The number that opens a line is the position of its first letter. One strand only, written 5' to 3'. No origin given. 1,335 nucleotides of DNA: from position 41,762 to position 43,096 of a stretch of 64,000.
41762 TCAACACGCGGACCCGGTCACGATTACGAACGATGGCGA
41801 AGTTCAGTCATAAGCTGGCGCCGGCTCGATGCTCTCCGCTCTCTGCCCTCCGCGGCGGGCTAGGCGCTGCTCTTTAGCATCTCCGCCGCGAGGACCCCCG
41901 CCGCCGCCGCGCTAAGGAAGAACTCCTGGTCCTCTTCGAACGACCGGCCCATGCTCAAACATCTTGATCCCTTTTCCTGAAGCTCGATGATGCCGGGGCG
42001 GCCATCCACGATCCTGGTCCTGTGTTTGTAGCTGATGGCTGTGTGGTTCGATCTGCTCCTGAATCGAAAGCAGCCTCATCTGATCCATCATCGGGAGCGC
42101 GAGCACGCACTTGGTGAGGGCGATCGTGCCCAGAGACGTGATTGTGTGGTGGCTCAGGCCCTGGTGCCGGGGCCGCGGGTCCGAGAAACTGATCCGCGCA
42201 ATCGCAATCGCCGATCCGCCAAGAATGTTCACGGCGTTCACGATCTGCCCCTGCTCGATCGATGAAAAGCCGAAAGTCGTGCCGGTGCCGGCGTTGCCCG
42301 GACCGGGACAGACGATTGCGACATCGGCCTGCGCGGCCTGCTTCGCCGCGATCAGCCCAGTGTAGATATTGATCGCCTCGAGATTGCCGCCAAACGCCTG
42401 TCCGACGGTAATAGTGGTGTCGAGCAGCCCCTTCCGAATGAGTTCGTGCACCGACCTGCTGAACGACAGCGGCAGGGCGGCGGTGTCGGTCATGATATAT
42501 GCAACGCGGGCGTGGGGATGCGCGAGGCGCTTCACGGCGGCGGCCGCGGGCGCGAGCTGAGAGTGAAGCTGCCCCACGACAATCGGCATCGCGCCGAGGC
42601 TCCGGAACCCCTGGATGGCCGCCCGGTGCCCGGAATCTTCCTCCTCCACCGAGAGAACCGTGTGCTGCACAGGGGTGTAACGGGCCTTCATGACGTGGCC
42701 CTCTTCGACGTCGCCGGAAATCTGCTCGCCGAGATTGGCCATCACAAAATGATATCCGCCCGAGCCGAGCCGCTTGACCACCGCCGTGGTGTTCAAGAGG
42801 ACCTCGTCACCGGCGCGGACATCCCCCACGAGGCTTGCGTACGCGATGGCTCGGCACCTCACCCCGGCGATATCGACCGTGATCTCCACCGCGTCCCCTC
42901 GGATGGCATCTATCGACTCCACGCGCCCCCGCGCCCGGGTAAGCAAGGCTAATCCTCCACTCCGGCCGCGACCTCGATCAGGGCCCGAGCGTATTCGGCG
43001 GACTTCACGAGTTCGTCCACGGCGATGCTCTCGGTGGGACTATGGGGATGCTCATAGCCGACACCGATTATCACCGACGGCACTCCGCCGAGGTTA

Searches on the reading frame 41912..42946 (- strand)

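Call 9: search_protein_families(library=pfam, proteins=[window:41912-42946:-])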
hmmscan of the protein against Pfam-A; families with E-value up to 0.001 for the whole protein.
window:41912-42946:- (344 aa): 1 family
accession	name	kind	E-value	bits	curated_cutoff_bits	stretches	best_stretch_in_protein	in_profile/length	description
PF12982.12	DUF3866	-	2e-115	385.8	25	1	32-303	1-271/318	Protein of unknown function (DUF3866)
